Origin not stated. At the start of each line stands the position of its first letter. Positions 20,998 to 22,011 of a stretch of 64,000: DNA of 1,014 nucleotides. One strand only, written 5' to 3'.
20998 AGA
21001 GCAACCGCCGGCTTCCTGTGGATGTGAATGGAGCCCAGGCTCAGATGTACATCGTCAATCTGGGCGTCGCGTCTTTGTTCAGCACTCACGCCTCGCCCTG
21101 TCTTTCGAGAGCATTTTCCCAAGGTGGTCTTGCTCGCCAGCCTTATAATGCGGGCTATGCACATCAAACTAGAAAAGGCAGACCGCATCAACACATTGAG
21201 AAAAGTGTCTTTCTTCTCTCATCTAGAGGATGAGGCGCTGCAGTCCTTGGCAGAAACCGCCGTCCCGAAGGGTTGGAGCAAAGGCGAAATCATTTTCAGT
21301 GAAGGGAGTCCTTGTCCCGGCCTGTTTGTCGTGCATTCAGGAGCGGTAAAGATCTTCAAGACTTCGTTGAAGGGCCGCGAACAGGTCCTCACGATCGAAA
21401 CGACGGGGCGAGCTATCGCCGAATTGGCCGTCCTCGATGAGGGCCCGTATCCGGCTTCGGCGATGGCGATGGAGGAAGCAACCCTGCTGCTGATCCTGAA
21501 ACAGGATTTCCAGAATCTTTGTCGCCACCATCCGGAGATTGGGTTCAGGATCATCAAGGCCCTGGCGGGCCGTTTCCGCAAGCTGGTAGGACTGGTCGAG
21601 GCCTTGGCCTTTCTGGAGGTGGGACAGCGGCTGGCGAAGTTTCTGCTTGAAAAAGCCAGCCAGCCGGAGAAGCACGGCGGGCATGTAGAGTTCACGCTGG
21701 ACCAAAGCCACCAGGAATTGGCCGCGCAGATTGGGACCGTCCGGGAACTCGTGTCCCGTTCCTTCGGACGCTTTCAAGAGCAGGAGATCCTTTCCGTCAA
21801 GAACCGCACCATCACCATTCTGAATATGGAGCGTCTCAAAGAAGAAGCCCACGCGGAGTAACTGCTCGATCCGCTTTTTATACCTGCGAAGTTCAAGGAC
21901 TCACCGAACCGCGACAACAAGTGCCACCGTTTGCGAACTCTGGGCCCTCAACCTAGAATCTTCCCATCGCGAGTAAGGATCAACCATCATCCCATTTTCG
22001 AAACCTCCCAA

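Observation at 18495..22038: Conserved TGTGA-N6-TCATA operator shared by radical SAM and NnrS-like genes, with a Crp/Fnr regulator between them (nitrosative-stress regulon)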

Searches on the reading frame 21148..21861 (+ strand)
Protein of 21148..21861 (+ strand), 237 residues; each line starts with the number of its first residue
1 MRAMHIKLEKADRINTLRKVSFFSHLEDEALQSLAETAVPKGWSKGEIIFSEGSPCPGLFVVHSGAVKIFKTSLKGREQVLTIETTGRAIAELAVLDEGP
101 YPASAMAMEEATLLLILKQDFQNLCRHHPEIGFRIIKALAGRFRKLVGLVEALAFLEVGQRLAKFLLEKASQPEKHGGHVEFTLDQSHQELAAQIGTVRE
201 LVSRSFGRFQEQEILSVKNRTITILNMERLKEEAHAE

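Call 4: search_protein_families(library=pfam, proteins=[window:21148-21861:+])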
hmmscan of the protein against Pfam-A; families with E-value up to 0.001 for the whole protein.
window:21148-21861:+ (237 aa): 3 families
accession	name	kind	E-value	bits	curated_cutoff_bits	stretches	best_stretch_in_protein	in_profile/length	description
PF00027.35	cNMP_binding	-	2.3e-21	76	27.5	1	43-128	4-89/89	Cyclic nucleotide-binding domain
PF13545.12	HTH_Crp_2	-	1.2e-17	64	27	1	160-232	1-69/70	Crp-like helix-turn-helix domain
PF00325.26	Crp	-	9.6e-06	25.7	21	1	187-212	4-29/32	Bacterial regulatory proteins, crp family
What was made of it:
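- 21148..21861 (+): Crp/Fnr-family regulator, the presumed binder of both sites. Pfam cNMP_binding plus HTH_Crp_2 (call 4).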

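Call 5: search_protein_families(library=ncbifam, proteins=[window:21148-21861:+], max_evalue=0.001)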
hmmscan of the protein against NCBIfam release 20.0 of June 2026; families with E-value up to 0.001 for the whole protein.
window:21148-21861:+ (237 aa): 14 families
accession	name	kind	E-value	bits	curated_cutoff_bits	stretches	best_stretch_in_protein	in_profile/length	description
NF006901.0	PRK09392.1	equivalog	1.3e-26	93.4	211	1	12-232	4-219/236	transcriptional activator FtrB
NF008732.0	PRK11753.1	equivalog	2.2e-21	76.3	266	1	28-225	13-211/214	cAMP-activated global transcriptional regulator CRP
NF008365.0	PRK11161.1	subfamily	7.3e-19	68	228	1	40-234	49-243/250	fumarate/nitrate reduction transcriptional regulator Fnr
TIGR03697.1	NtcA_cyano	equivalog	1.8e-13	50.7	244.95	1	46-229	1-187/193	global nitrogen regulator NtcA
NF050815.1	TransActFtrBCaul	equivalog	2e-12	46.9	300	1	14-223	8-212/251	transcriptional activator FtrB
NF053664.1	TransRegPtrACyano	equivalog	3.9e-11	42.6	300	1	59-224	30-189/196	Crp/Fnr family transcriptional regulator PtrA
NF041163.2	encap_f2b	equivalog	1.3e-10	41.1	400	1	15-134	71-192/450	family 2B encapsulin nanocompartment shell protein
NF050806.1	TransRegFixKCaul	equivalog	2.3e-10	40.1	300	1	35-222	20-202/215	transcriptional regulator FixK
NF052518.1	TransRegLdrP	equivalog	2.3e-09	37.6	300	1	44-235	5-189/195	transcriptional regulator LdrP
NF045989.1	TransRegFnrLRhodb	equivalog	1.8e-07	30.7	300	1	17-234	15-235/245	transcriptional regulator FnrL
NF058543.1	ActPatMycb56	equivalog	5.2e-07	28.8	460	1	21-143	2-122/317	acetyltransferase Pat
TIGR03896.1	cyc_nuc_ocin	subfamily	7.3e-07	28.8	161.05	1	11-140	133-263/317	bacteriocin-type transport-associated protein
NF007707.0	PRK10402.1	subfamily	7.5e-06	25.7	180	1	41-180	34-173/226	transcriptional regulator YeiL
NF010499.0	PRK13918.1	equivalog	4e-05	23.2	274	1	44-234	18-201/205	CRP/FNR family transcriptional regulator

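Call 7: find_homologous_proteins(query=window:21148-21861:+)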
Query window:21148-21861:+ (237 aa): 5632 proteins with E <= 0.001 among 6623 candidates; the best 120 are listed.
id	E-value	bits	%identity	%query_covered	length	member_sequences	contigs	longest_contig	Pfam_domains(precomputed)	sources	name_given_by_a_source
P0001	1.4e-147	507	100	100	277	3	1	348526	PF13545.13,PF00027.36,PF00325.27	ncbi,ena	-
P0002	3.8e-127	440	89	99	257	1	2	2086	PF13545.13,PF00027.36,PF00325.27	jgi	jgi:CRP/FNR family cyclic AMP-dependent transcriptional regulator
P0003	1.2e-125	436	87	99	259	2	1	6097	PF13545.13,PF00027.36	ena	-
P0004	1.2e-124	432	87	99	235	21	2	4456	PF13545.13,PF00027.36,PF00325.27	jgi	jgi:CRP-like cAMP-binding protein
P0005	1.0e-121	423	85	99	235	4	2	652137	PF13545.13,PF00027.36,PF00325.27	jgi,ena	jgi:CRP/FNR family transcriptional regulator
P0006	1.0e-120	419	85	99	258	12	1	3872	PF13545.13,PF00027.36,PF00325.27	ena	-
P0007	3.2e-120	418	84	99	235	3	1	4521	PF13545.13,PF00027.36,PF00325.27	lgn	-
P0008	9.5e-120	416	85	98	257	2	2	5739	PF13545.13,PF00027.36,PF00325.27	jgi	jgi:CRP/FNR family transcriptional regulator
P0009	3.4e-119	414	86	99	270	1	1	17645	PF13545.13,PF00027.36,PF00325.27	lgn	-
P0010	1.9e-118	412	86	99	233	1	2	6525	PF13545.13,PF00027.36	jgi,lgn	jgi:CRP/FNR family cyclic AMP-dependent transcriptional regulator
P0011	2.8e-115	402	81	99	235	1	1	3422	PF13545.13,PF00027.36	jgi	-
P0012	1.6e-104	367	77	93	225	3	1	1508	PF13545.13,PF00027.36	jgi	jgi:CRP-like cAMP-binding protein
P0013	5.9e-103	361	72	99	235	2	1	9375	PF13545.13,PF00027.36,PF00325.27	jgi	jgi:CRP/FNR family transcriptional regulator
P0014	1.9e-102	360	74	97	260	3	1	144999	PF13545.13,PF00027.36,PF00325.27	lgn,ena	-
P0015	1.8e-93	330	66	99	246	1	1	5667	PF13545.13,PF00027.36,PF00325.27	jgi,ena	-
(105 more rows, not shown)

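Call 9: find_related_loci(query=A1, collection=genome_contigs, flank=8000)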
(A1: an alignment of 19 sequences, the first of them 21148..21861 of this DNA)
Query A1 (237 aa) in genome_contigs; peptide patterns used: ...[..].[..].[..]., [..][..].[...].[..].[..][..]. (x = any residue, [..] = any of these).
600 stretches matched a pattern (row limit reached: there are more); 491 encode a relative of the query (tblastn E <= 1e-3); the best 80 are kept; 80 distinct loci.
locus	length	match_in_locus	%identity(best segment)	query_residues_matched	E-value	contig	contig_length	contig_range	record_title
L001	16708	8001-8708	67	3-237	4e-100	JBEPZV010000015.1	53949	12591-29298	MAG: bacterium isolate 03V1_S199.semibin_refined.036 NODE_476_length_53949_cov_10.069841, whole genome shotgun sequence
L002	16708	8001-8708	66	3-237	8e-99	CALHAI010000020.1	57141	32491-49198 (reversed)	MAG: uncultured Blastocatellia bacterium isolate H1_Bin_METABAT__179_1_1 genome assembly, contig: c_000000254449, whole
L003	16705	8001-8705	65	1-234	3e-97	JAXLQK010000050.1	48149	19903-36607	MAG: Terriglobia bacterium isolate STL-ACI1 C4.172.fa-50, whole genome shotgun sequence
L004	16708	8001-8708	63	3-237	9e-97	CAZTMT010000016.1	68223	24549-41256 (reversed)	MAG TPA_asm: uncultured Clostridia bacterium isolate binchicken_co30_143 genome assembly, contig: NODE_449_length_68223_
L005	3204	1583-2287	49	5-236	1e-72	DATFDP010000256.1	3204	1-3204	MAG TPA_asm: Terriglobales bacterium isolate SMAG_U8583 k141_1007472, whole genome shotgun sequence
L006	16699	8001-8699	48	2-233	9e-70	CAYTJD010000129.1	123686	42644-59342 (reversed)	MAG TPA_asm: uncultured Solibacteraceae bacterium isolate binchicken_co279_128 genome assembly, contig: k141_2869310, wh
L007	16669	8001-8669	50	16-237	1e-69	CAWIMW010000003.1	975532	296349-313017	MAG: uncultured Acidobacteriota bacterium isolate MFD05442.bin.1.249 genome assembly, contig: contig_3189, whole genome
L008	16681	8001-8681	50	10-236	8e-69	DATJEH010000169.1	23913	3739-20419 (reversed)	MAG TPA_asm: Terriglobales bacterium isolate SMAG_U15428 k141_1220552, whole genome shotgun sequence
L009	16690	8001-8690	48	5-233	1e-68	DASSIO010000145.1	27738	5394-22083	MAG TPA_asm: Terriglobales bacterium isolate SMAG_U1090 k141_1212877, whole genome shotgun sequence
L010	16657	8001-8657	52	16-233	7e-68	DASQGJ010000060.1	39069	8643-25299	MAG TPA_asm: Candidatus Dormiibacterota bacterium isolate SMAG_U11803 k141_708856, whole genome shotgun sequence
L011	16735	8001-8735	48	1-233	6e-68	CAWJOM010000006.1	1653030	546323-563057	MAG: uncultured Acidobacteriaceae bacterium isolate MFD04434.bin.1.39 genome assembly, contig: contig_25596, whole genom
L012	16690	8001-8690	49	5-233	2e-67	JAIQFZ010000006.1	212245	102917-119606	MAG: Terriglobia bacterium isolate SRVP_41 SRVP18_hole-7m-from-trench_1_20cm_scaffold_193, whole genome shotgun sequence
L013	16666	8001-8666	50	16-236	1e-67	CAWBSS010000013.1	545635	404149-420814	MAG: uncultured Acidobacteriaceae bacterium isolate MFD04570.bin.1.113 genome assembly, contig: contig_125610, whole gen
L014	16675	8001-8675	48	10-233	5e-67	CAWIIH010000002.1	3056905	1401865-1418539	MAG: uncultured Acidobacteriaceae bacterium isolate MFD09286.bin.1.148 genome assembly, contig: contig_28274, whole geno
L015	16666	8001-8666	50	16-236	3e-67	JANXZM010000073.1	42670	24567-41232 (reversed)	MAG: Acidobacteriaceae bacterium isolate GL140_4_metabat_333 GL140_4_k141_619587, whole genome shotgun sequence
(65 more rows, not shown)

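Call 13: search_solved_structures(query=window:21148-21861:+, max_evalue=0.001, show_alignments=2)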
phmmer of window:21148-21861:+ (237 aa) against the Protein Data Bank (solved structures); distinct sequences matched with E-value up to 0.001: 109 (the best 60 are shown).
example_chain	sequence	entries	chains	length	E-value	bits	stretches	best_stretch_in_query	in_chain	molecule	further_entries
3d0s_A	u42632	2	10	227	1.2e-25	93.9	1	17-234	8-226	TRANSCRIPTIONAL REGULATORY PROTEIN | PROBABLE TRANSCRIPTIONAL REGULATORY PROTEIN (PROBABLY CRP/ FNR-FAMILY)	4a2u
3mzh_A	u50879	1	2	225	1.3e-25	93.9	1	17-234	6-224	PROBABLE TRANSCRIPTIONAL REGULATORY PROTEIN (PROBABLY CRP/FNR-FAMILY)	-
3h3u_A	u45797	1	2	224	1.3e-25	93.8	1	17-234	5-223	PROBABLE TRANSCRIPTIONAL REGULATORY PROTEIN (PROBABLY CRP/FNR-FAMILY)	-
3i54_A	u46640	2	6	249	1.4e-25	93.7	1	17-234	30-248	Transcriptional regulator, Crp/Fnr family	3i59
4byy_A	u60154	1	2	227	4.3e-23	85.6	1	17-233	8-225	TRANSCRIPTIONAL REGULATOR, CRP/FNR FAMILY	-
4cyd_A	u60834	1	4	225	4.5e-23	85.5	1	17-233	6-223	PROBABLE TRANSCRIPTION REGULATOR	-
3r6s_A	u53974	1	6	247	5.1e-23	85.4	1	17-233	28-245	transcription regulator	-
7ets_A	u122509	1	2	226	4.2e-21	79.1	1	29-224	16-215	Crp/Fnr family transcriptional regulator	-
4ev0_A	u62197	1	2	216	1.1e-20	77.7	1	43-232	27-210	Transcription regulator, Crp family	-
3fx3_A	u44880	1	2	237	3.2e-20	76.2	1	23-229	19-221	Cyclic nucleotide-binding protein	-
3h3z_A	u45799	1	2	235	3.5e-20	76.1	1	24-229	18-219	Cyclic nucleotide-binding protein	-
7pza_A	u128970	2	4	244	1.4e-17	67.6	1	18-215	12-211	Putative cAMP-binding protein-catabolite gene activator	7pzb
2pqq_A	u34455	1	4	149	2.5e-17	66.7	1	16-155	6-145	Putative transcriptional regulator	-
9qlt_A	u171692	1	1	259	3.3e-16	63.1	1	26-234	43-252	FNR type regulator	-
9qll_A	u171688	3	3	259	8.3e-16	61.8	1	26-234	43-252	FNR type regulator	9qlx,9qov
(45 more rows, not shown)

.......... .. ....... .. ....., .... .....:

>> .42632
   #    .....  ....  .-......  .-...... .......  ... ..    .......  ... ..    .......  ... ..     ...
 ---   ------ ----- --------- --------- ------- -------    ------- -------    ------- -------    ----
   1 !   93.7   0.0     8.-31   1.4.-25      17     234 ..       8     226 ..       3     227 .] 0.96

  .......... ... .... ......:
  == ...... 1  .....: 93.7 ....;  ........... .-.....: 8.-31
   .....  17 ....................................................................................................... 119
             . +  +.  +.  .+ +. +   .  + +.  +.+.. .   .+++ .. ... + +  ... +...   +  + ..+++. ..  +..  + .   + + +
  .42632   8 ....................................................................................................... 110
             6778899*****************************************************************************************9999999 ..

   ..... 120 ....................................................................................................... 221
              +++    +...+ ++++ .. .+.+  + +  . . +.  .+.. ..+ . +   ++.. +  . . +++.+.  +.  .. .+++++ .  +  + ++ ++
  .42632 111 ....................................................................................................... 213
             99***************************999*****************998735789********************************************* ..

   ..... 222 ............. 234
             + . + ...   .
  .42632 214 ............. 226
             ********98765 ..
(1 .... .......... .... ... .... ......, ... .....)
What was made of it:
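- Closest known: Actinobacterial CRP / GlxR. Same: The RE recognition residues align with this protein's R199/E200 (call 13).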

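Call 40: find_encoding_contigs(protein=P0005, flank=6000, max_places=2)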
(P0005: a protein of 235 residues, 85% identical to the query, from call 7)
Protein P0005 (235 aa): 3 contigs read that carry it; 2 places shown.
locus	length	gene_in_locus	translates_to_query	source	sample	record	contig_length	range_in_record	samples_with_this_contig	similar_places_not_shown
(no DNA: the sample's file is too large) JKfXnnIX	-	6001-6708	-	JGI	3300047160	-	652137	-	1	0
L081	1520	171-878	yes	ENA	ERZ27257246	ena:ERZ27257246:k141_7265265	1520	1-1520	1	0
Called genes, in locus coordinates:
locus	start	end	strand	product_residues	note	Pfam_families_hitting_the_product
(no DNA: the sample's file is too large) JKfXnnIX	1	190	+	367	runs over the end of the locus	PF04055:Radical_SAM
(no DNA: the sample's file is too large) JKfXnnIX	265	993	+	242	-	PF04405:ScdA_N, PF01814:Hemerythrin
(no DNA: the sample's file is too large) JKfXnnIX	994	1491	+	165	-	PF01814:Hemerythrin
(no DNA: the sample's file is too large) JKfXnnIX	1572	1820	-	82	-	PF00589:Phage_integrase (weak)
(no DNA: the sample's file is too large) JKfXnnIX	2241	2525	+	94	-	-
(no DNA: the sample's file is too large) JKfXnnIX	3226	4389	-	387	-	PF25174:Beta-prop_THOC3 (faint), PF21783:YNCE (faint)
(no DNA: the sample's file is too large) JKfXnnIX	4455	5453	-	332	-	PF00701:DHDPS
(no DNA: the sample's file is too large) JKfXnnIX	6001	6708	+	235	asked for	PF00027:cNMP_binding, PF00325:Crp (faint), PF13545:HTH_Crp_2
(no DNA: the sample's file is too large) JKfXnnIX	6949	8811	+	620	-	PF05940:NnrS (weak), PF08984:DUF1858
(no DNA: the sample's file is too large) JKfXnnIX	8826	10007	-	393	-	PF03781:FGE-sulfatase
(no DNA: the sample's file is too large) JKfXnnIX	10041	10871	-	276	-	PF12679:ABC2_membrane_2, PF13346:ABC2_membrane_5 (faint), PF12730:ABC2_membrane_4 (weak), PF12698:ABC2_membrane_3 (weak)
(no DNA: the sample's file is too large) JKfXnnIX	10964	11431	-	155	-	PF05573:NosL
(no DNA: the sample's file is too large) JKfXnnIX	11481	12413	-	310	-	PF00005:ABC_tran, PF13304:AAA_21 (weak), PF13732:DrrA1-3_C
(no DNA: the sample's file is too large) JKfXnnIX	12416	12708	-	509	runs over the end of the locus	PF07602:DUF1565 (faint), PF22842:Pel9A-like_beta_helix (weak), PF05048:NosD (weak), PF13229:Beta_helix, PF05048:NosD, PF13229:Beta_helix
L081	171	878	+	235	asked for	PF00027:cNMP_binding, PF00325:Crp (faint), PF13545:HTH_Crp_2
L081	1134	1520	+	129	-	?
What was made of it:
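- Tried and rejected: Only its gene table and a 1.5-kb fragment, L081, were available (call 40).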

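Call 41: find_encoding_contigs(protein=P0014, flank=6000, max_places=2)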
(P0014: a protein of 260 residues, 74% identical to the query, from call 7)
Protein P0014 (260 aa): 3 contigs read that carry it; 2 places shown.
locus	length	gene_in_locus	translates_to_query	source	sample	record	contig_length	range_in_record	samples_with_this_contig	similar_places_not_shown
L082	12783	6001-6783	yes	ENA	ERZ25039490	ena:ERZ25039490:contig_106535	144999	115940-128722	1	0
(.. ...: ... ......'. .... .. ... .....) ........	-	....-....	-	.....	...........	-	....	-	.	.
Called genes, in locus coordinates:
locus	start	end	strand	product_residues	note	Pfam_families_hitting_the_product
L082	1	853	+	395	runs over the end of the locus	PF01558:POR, PF10371:EKR, PF13187:Fer4_9 (faint), PF00037:Fer4 (weak), PF12837:Fer4_6 (weak), PF13237:Fer4_10, PF12838:Fer4_7, PF13484:Fer4_16, +2 more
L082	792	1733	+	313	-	PF02775:TPP_enzyme_C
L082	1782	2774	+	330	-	PF01180:DHO_dh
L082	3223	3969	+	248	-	PF04405:ScdA_N, PF01814:Hemerythrin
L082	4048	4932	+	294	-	-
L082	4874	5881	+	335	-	PF05940:NnrS (faint), PF08984:DUF1858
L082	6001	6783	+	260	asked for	PF00027:cNMP_binding, PF13545:HTH_Crp_2, PF00325:Crp (weak)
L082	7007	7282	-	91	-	PF24709:DUF7670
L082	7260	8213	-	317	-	PF00582:Usp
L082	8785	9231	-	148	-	PF02566:OsmC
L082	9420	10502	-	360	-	PF25838:Apionate_lact_M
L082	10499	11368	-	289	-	PF25837:Apionate_lact_N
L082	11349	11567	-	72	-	-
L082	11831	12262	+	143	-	PF13211:DUF4019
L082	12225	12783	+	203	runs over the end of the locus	PF00583:Acetyltransf_1, PF13302:Acetyltransf_3 (weak), PF13420:Acetyltransf_4, PF13508:Acetyltransf_7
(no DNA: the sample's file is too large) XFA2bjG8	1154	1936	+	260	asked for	PF00027:cNMP_binding, PF13545:HTH_Crp_2, PF00325:Crp (weak)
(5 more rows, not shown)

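Call 43: predict_structure(alignment_id=A2)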
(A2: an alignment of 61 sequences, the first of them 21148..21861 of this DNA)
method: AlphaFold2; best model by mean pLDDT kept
length: 237 residues; sequences in the alignment: 61
mean_pLDDT: 92.4   pTM: 0.75
mean pLDDT of the five models: 92.4, 91.6, 90.9, 90.8, 90.2
residues with pLDDT >= 90: 187; 70-90: 43; 50-70: 7; < 50: 0
segments of 3 or more residues with pLDDT < 50: none
pLDDT, mean of each block of 10 residues (from residue 1): 84 97 91 96 98 96 98 95 96 86 97 96 91 86 88 92 95 74 92 92 96 96 96 91
secondary structure, 60 per line:
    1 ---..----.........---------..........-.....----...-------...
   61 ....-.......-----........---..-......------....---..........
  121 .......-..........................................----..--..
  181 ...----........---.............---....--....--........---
elements in order: H10-18 H28-37 E39-43 E48-50 E58-64 E66-72 E78-85 H92-97 E104-107 E111-117 H118-127 H129-170 E179-183 H188-195 H199-211 E215-218 E221-224 H227-234
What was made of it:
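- On Crp/Fnr superfamily: AlphaFold2 model pLDDT 92.4 (call 43).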

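Call 47: fold_search(model_id=the predicted structure, library=pdb)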
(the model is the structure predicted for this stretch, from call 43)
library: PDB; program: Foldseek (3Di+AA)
matches with E <= 10: 1776; with E <= 0.001: 628
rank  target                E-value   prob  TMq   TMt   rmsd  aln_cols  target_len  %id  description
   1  4byy_A                2.8e-20  1.00  0.54  0.56  16.2       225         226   26  Apo GlxR (released 2014-07-30)
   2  4ev0_D                2.4e-19  1.00  0.66  0.71   4.5       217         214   30  Crystal Structure of Thermus thermophilus Catabolite Activator Protein (released 2012-06-20)
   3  4a2u_H                3.2e-19  1.00  0.55  0.57  16.8       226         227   28  CRP(CAP) from Myco. Tuberculosis, with cAMP (released 2012-10-10)
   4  3i54_D                4.0e-19  1.00  0.52  0.54  17.0       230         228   28  Crystal structure of MtbCRP in complex with cAMP (released 2009-09-08)
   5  4ev0_A                5.4e-19  1.00  0.60  0.66   5.2       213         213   31  Crystal Structure of Thermus thermophilus Catabolite Activator Protein (released 2012-06-20)
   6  4cyd_A                5.7e-19  1.00  0.54  0.57  16.7       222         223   26  GlxR bound to cAMP (released 2014-12-17)
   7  4a2u_F                6.1e-19  1.00  0.54  0.57  16.7       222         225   28  CRP(CAP) from Myco. Tuberculosis, with cAMP (released 2012-10-10)
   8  3r6s_A                1.1e-18  1.00  0.54  0.57  16.6       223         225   26  Crystal structure of GlxR transcription factor from Corynebacterium glutamicum with cAMP (released 2012-03-28)
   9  3i54_A                1.3e-18  1.00  0.53  0.56  16.9       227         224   27  Crystal structure of MtbCRP in complex with cAMP (released 2009-09-08)
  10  3h3u_A                1.5e-18  1.00  0.49  0.54  16.6       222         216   27  Crystal structure of CRP (cAMP receptor Protein) from Mycobacterium tuberculosis (released 2010-02-02)
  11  3d0s_A                3.4e-18  1.00  0.53  0.56  16.6       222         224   28  cAMP receptor protein from m.tuberculosis, cAMP-free form (released 2009-02-03)
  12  3mzh_A                3.7e-18  1.00  0.54  0.57  16.7       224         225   28  Crystal structure of cAMP receptor protein from mycobacterium tuberculosis in complex with cAMP and its DNA binding el (released 2011-06-08)
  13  3r6s_F                3.7e-18  1.00  0.53  0.56  16.7       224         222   26  Crystal structure of GlxR transcription factor from Corynebacterium glutamicum with cAMP (released 2012-03-28)
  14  3h3u_B                6.2e-18  1.00  0.53  0.59  17.4       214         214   28  Crystal structure of CRP (cAMP receptor Protein) from Mycobacterium tuberculosis (released 2010-02-02)
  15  3fx3_B                6.2e-18  1.00  0.51  0.52  17.5       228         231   28  Structure of a putative cAMP-binding regulatory protein from Silicibacter pomeroyi DSS-3 (released 2009-03-24)
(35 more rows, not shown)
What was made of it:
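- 21148..21861 (+): AlphaFold2 model pLDDT 92 with a CRP fold (calls 43, 47).
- On Crp/Fnr superfamily: Foldseek top hits are all CRP/FNR proteins (call 47).
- Closest known: HcpR of Porphyromonas gingivalis. Same: The overall fold and domain arrangement are similar; it gives the best TM-score to the model (0.70, call 47).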
